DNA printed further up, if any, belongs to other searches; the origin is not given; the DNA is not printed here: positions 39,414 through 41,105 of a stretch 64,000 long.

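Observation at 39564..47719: AraC-linked six-gene operon coupling an FAD oxidase / Fe-S protein / fused EtfB-EtfA to a sugar kinase and two cupin-type isomerases: uncharacterised catabolic pathway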

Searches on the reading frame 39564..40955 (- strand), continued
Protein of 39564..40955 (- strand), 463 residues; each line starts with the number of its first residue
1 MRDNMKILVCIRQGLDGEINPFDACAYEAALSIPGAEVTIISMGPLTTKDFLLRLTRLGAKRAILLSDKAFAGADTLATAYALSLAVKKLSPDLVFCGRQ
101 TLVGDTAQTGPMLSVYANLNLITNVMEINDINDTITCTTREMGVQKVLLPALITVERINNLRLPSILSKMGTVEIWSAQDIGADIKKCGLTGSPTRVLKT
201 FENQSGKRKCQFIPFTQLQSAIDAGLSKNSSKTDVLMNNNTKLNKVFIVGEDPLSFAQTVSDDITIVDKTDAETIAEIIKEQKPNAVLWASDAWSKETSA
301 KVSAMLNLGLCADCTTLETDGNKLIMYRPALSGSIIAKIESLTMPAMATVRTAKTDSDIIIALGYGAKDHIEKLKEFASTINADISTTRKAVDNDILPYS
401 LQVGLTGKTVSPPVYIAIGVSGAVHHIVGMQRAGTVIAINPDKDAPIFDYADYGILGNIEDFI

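Call 19: search_solved_structures(query=window:39564-40955:-, max_evalue=0.00001, show_alignments=2)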
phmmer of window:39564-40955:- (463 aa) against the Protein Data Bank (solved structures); distinct sequences matched with E-value up to 0.00001: 23.
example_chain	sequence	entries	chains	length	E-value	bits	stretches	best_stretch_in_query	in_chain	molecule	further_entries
7qh2_B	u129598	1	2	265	9.6e-33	117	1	9-212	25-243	Lactate dehydrogenase (NAD(+),ferredoxin) subunit LctB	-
5ol2_A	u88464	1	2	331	1.2e-32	116.7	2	355-460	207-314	Electron transfer flavoprotein large subunit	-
6fah_A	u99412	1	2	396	7.5e-32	114.1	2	348-459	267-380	Caffeyl-CoA reductase-Etf complex subunit CarE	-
6fah_B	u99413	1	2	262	8.1e-32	114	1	8-207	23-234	Caffeyl-CoA reductase-Etf complex subunit CarD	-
4kpu_B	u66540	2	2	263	4.3e-31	111.6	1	11-202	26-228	Electron transfer flavoprotein alpha/beta-subunit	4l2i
5ol2_B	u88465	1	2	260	2.6e-30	109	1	10-203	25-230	Electron transfer flavoprotein small subunit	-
4kpu_A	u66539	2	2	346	2.4e-29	105.9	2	364-458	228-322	Electron transfer flavoprotein alpha subunit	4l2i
7qh2_A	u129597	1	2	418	7e-28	101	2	355-461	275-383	Lactate dehydrogenase (NAD(+),ferredoxin) subunit LctC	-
7koe_B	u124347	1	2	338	8.7e-28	100.7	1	357-460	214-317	Electron transfer flavoprotein, alpha subunit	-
7koe_A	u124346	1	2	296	3e-27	98.9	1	8-200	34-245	Electron transfer flavoprotein, beta subunit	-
1efp_A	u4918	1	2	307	7.5e-24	87.7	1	362-459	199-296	PROTEIN (ELECTRON TRANSFER FLAVOPROTEIN)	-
1efv_A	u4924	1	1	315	4.3e-23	85.2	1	332-459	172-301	ELECTRON TRANSFER FLAVOPROTEIN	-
1t9g_R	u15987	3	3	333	4.8e-23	85.1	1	332-459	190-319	Electron transfer flavoprotein alpha-subunit, mitochondrial | Electron transfer flavoprotein alpha-subunit, mitochondrial precursor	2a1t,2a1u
5ow0_A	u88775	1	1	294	1.8e-20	76.6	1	356-459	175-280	Electron transfer flavoprotein, alpha subunit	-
1o94_D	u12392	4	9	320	1.7e-17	66.8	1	357-461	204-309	ELECTRON TRANSFER FLAVOPROTEIN ALPHA-SUBUNIT | ELECTRON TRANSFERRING FLAVOPROTEIN ALPHA-SUBUNIT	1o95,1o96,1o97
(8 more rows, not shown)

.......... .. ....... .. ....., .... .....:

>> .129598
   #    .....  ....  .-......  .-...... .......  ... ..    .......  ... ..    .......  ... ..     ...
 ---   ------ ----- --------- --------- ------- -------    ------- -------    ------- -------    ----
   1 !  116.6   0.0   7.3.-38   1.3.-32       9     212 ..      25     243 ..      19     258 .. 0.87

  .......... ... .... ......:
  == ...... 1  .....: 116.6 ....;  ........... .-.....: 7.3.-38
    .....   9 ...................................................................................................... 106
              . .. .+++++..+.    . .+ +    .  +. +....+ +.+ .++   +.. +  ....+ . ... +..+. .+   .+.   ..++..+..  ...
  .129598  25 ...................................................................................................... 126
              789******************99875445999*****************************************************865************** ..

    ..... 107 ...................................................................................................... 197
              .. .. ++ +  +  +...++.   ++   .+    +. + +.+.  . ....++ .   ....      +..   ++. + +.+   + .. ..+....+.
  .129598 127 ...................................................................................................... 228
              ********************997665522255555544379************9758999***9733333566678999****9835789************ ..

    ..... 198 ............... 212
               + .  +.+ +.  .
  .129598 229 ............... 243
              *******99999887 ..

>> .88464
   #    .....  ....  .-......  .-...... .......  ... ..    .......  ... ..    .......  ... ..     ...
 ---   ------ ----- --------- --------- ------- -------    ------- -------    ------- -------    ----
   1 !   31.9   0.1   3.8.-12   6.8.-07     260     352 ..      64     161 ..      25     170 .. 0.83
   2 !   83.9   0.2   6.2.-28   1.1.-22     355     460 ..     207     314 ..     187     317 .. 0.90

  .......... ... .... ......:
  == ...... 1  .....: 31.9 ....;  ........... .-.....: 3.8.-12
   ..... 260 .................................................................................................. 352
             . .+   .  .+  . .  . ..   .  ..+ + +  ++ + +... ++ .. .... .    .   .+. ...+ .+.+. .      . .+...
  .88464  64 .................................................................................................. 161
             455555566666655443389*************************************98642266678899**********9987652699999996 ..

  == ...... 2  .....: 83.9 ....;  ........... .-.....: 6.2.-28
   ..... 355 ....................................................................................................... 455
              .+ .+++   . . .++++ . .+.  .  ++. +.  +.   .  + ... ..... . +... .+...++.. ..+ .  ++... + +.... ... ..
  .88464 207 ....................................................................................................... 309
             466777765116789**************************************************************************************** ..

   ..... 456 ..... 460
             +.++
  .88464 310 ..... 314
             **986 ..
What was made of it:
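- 39564..40943 (-): Compact single-chain EtfB-EtfA fusion of the bifurcating type (459 aa). The EtfB half scores 99-117 bits against them, versus 28-42 bits for non-bifurcating EtfB (call 19).
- This is general knowledge; the structures are listed in call 19.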

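Call 20: search_protein_families(library=pfam, proteins=[L002:1732-3135:+], max_evalue=10)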
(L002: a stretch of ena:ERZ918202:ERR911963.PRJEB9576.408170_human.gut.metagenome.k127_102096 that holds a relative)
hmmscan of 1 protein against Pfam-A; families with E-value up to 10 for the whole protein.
L002:1732-3135:+ (467 aa): 1 family
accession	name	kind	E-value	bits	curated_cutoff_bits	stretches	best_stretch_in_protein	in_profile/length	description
PF02952.23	Fucose_iso_C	-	0.15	12.1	29.3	1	382-457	50-135/143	L-fucose isomerase, C-terminal domain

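Call 21: search_solved_structures(query=L002:1732-3135:+, max_evalue=1)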
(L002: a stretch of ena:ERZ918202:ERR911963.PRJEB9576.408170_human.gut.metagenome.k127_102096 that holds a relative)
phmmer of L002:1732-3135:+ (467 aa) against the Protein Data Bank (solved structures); distinct sequences matched with E-value up to 1: 1.
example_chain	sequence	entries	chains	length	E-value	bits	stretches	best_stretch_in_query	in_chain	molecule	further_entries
8ju8_A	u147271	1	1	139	0.38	12.6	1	64-115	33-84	de novo designed protein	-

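Call 22: search_protein_representatives(protein=window:39564-40955:-)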
Query: 463 residues. Proteins with E-value up to 0.001 (for the whole library): 15661; up to 1e-10: 9470; up to 1e-30: 456. The best 150 are listed.
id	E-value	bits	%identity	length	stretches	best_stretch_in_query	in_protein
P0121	1.5e-204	696.3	69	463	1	5-461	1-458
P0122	1.1e-165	568.3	59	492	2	5-272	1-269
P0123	3.6e-157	540.2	56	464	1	5-462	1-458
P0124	3.2e-155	533.8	54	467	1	5-463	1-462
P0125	5.9e-142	490.1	52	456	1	5-461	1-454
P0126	6.6e-124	430.6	49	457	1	5-461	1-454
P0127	6.1e-122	424.1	47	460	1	5-462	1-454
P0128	3.4e-120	418.4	48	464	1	6-462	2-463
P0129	6.5e-120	417.4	50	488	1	5-456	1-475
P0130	2.0e-118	412.6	46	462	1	5-462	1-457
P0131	1.7e-112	393.0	46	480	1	5-462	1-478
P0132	7.4e-111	387.6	44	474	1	4-459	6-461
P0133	4.1e-108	378.6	61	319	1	52-367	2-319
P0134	4.7e-108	378.4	65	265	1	5-269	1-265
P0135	3.9e-104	365.5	43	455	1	5-460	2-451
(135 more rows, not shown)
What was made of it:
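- Checked: About 30 clusters at 50 % identity are compact fusions (call 22).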

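Call 26: find_related_loci(query=A2, collection=genome_contigs, flank=10000)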
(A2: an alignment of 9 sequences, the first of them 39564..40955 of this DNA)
Query A2 (463 aa) in genome_contigs; peptide patterns used: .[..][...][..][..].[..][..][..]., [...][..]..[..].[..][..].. (x = any residue, [..] = any of these).
600 stretches matched a pattern (row limit reached: there are more); 595 encode a relative of the query (tblastn E <= 1e-3); the best 80 are kept; 80 distinct loci.
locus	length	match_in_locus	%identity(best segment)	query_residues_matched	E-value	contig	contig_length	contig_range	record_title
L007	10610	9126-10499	75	5-462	0e+0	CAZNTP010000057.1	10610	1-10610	MAG TPA_asm: uncultured Ruminococcus sp. isolate SRP315200_co1_209 genome assembly, contig: NODE_13927_length_10610_cov_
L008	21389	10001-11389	74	1-463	0e+0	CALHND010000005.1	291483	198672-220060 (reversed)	MAG TPA_asm: uncultured Clostridia bacterium isolate ERR911963_bin.133_CONCOCT_v1.1_MAG genome assembly, contig: ERZ8245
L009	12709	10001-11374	74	5-462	0e+0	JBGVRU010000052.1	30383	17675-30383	MAG: Acutalibacteraceae bacterium isolate fecal_MAG_133 fecal_MAG_133_contig_0052, whole genome shotgun sequence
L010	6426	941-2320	71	1-460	0e+0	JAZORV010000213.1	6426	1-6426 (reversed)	MAG: Acutalibacteraceae bacterium isolate T1900045550_YK20190244.MAGScoT_cleanbin_000040 SGB_7873_k141_2225180, whole ge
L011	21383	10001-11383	61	5-463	0e+0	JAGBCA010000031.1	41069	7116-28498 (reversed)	MAG: Clostridia bacterium isolate RGIG8981 Water_deer_Rectum-2__c256197, whole genome shotgun sequence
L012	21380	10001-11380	58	5-463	0e+0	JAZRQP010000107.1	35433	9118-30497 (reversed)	MAG: Faecalimonas sp. isolate T1900045361_YK20190051.MAGScoT_cleanbin_000021 SGB_6817_k141_640312, whole genome shotgun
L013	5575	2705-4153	58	3-463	0e+0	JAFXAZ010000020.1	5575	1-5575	MAG: Lachnospiraceae bacterium isolate RGIG6251 Sheep_Rectum-2__c551, whole genome shotgun sequence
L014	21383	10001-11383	58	3-463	2e-176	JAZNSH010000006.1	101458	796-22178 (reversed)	MAG: Clostridia bacterium isolate T1900044810_TS20190276.MAGScoT_cleanbin_000007 SGB_2777_k141_917538, whole genome shot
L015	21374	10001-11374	58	5-462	2e-173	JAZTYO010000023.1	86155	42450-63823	MAG: Acutalibacteraceae bacterium isolate T1900045326_YK20190015.MAGScoT_cleanbin_000004 SGB_6450_k141_304608, whole gen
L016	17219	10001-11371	55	4-458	5e-173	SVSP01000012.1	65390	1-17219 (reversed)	MAG: Oscillospiraceae bacterium isolate SIG672 NODE_10580_length_65390_cov_2.173115, whole genome shotgun sequence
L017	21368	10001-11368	59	5-459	6e-168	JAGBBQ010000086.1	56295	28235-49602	MAG: Clostridia bacterium isolate RGIG8971 Water_deer_Rectum-2__c419347, whole genome shotgun sequence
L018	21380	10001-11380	54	5-463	6e-160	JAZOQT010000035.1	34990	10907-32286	MAG: Faecousia sp. isolate T1900045565_YK20190259.MAGScoT_cleanbin_000013 SGB_7935_k141_1531894, whole genome shotgun se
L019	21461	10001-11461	55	4-463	0e+0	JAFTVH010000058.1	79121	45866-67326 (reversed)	MAG: Lachnospiraceae bacterium isolate RGIG4182 Roe_deer_Colon-2__c146880, whole genome shotgun sequence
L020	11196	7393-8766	53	4-462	2e-154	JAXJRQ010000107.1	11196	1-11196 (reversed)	MAG: Clostridia bacterium isolate DOME_MAG_3300 3300_C0223_k141_249929, whole genome shotgun sequence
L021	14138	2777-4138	52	4-461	2e-151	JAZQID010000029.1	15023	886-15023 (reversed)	MAG: Acutalibacteraceae bacterium isolate T1900044625_TS20190091.MAGScoT_cleanbin_000051 SGB_936_k141_1660133, whole gen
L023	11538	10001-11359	50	5-462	1e-144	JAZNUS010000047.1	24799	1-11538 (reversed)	MAG: Clostridia bacterium isolate T1900044796_TS20190262.MAGScoT_cleanbin_000008 SGB_2680_k141_1669793, whole genome sho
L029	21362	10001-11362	45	4-462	5e-128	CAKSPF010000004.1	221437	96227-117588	MAG: uncultured Clostridia bacterium isolate REFINED_METABAT215_TOP10_CONTIGS_1500_ASSEMBLY_K77_MERGED__Hadza_MoBio_hadz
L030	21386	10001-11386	46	1-463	2e-127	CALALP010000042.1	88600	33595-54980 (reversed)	MAG TPA_asm: uncultured Lachnoanaerobaculum sp. isolate ERR589649_bin.67_CONCOCT_v1.1_MAG genome assembly, contig: ERZ77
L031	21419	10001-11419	43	2-463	4e-126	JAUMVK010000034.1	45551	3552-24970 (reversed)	MAG: Thermoguttaceae bacterium isolate S12M_St_32 NODE_357_length_45551_cov_27.582161, whole genome shotgun sequence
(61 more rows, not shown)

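Call 29: search_protein_families(library=ncbifam, proteins=[L002:1732-3135:+, L002:5711-6550:+, L002:6555-7466:+, L001:5869-6657:+, L001:6725-7588:+, L001:7588-8511:+], max_evalue=0.001)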
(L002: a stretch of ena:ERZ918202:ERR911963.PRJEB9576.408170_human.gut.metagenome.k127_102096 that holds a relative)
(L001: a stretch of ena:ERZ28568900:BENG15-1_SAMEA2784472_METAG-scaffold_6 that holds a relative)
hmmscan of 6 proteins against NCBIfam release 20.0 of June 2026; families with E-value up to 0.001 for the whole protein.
L002:1732-3135:+ (467 aa): 1 family
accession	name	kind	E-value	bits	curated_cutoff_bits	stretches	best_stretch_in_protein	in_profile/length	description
NF048012.1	SlpQosIsomSftI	equivalog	8.7e-29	100.5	700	1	70-456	49-435/443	sulfoquinovose isomerase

L002:5711-6550:+ (279 aa): 20 families
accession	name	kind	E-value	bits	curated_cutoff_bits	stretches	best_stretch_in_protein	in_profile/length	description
NF009497.0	PRK12857.1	equivalog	5.5e-75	252.2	423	1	1-279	2-284/284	class II fructose-1,6-bisphosphate aldolase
TIGR00167.1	cbbA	subfamily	1.2e-72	244.8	215.6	1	1-279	2-290/290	ketose-bisphosphate aldolase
TIGR01859.1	fruc_bis_ald_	equivalog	3.6e-71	240.2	343.05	1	2-279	1-282/282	class II fructose-1,6-bisphosphate aldolase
NF006626.0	PRK09195.1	subfamily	9.6e-71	238.2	384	1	2-279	3-284/284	tagatose-bisphosphate aldolase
NF006042.0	PRK08185.1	subfamily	8.7e-70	235.3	405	1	1-278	1-283/287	hypothetical protein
NF009374.0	PRK12737.1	subfamily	1.3e-69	234.3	383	1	2-278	3-283/284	tagatose-bisphosphate aldolase subunit GatY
NF005288.0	PRK06806.1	equivalog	2.1e-65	220.8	396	1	2-231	3-234/281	class II fructose-bisphosphate aldolase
TIGR01858.1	tag_bisphos_ald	equivalog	6.7e-65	219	443.55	1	3-279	2-282/282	tagatose bisphosphate family class II aldolase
NF005284.0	PRK06801.1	equivalog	3.2e-59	200.6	406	1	2-255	3-259/286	ketose 1,6-bisphosphate aldolase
NF005943.0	PRK07998.1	equivalog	2.2e-58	198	364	1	2-274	3-276/283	class II aldolase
NF009375.0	PRK12738.1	equivalog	9.7e-52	175.9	542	1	3-276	4-281/286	tagatose-bisphosphate aldolase subunit KbaY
NF005823.0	PRK07709.1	equivalog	2.3e-49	168.7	545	1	2-279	3-285/285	class II fructose-bisphosphate aldolase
NF006376.0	PRK08610.1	equivalog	8.1e-45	153.7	527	1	2-278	3-284/286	class II fructose-bisphosphate aldolase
NF005590.0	PRK07315.1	equivalog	1.4e-44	152.6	443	1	8-245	9-250/293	class II fructose-bisphosphate aldolase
TIGR01521.1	FruBisAldo_II_B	equivalog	2.9e-44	151.6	496.35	2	2-211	1-238/347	class II fructose-bisphosphate aldolase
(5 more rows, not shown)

L002:6555-7466:+ (303 aa): 18 families
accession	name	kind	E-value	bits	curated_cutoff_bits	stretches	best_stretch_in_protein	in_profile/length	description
TIGR02152.1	D_ribokin_bact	equivalog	1.3e-33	116.6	299.65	1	5-289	2-293/298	ribokinase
TIGR04382.1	myo_inos_iolC_N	equivalog_domain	5.9e-28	98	300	1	34-296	31-309/309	5-dehydro-2-deoxygluconokinase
NF008353.0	PRK11142.1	equivalog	8.1e-27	94.5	341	1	3-299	4-306/307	ribokinase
NF053626.1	RibKinHalex1628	equivalog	1.4e-25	90.4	330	1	1-297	1-292/293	ATP-dependent ribose-1-phosphate kinase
NF006957.1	PRK09434.1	equivalog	6.5e-19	68.6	450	2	165-268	169-272/302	fructokinase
NF041332.1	KDG_KDGal_kin_Halo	equivalog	1e-18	67.9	440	1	32-278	27-293/320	bifunctional 2-dehydro-3-deoxygluconokinase/2-dehydro-3-deoxygalactonokinase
NF007321.0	PRK09813.1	equivalog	3.5e-18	66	247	1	37-271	23-249/261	fructoselysine 6-kinase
NF040938.1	KDG_KDGal_kin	equivalog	1.3e-16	60.6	400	1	192-298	200-305/305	bifunctional 2-dehydro-3-deoxygluconokinase/2-dehydro-3-deoxygalactonokinase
NF049991.1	TagKinase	equivalog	5.3e-15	55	420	1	48-299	51-318/321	tagatose kinase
NF041134.1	R1P_kin_Thcocales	equivalog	1.7e-14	53.9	500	1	3-300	2-286/291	ADP-dependent ribose-1-phosphate kinase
TIGR02198.1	rfaE_dom_I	equivalog_domain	1.9e-13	50.2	345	1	190-283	209-303/315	D-glycero-beta-D-manno-heptose-7-phosphate kinase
TIGR03168.1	1-PFK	subfamily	9.7e-13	47.7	216.4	1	191-282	197-287/305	hexose kinase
TIGR03828.1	pfkB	equivalog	1.5e-09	37.3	292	1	193-281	199-286/305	1-phosphofructokinase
NF041633.1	trifunc_aldol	exception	2.9e-09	35.9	700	1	209-278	476-553/580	KHG/KDPG aldolase/sugar kinase fusion protein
NF047869.1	myo_kin_aldol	exception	2.8e-08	32.6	600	0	38-141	39-143/586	bifunctional 5-dehydro-2-deoxygluconokinase/5-dehydro-2-deoxyphosphogluconate aldolase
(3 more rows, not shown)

L001:5869-6657:+ (262 aa): 1 family
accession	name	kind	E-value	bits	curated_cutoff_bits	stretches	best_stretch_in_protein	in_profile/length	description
TIGR04378.1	myo_inos_iolB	equivalog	3.9e-59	200.2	205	1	27-259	12-245/247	5-deoxy-glucuronate isomerase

L001:6725-7588:+ (287 aa): 0 families

L001:7588-8511:+ (307 aa): 1 family
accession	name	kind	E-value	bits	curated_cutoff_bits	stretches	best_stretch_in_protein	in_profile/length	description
TIGR00946.1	2a69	subfamily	1.3e-16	60.7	246.05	1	6-306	5-334/336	auxin efflux carrier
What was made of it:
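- On myo-Inositol lower pathway (IolB/IolC/IolJ): The PfkB kinase of related loci scores 98 against a cutoff of 300 for IolC (call 29).
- The PfkB kinase scores 98 against a cutoff of 300 for IolC (call 29).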
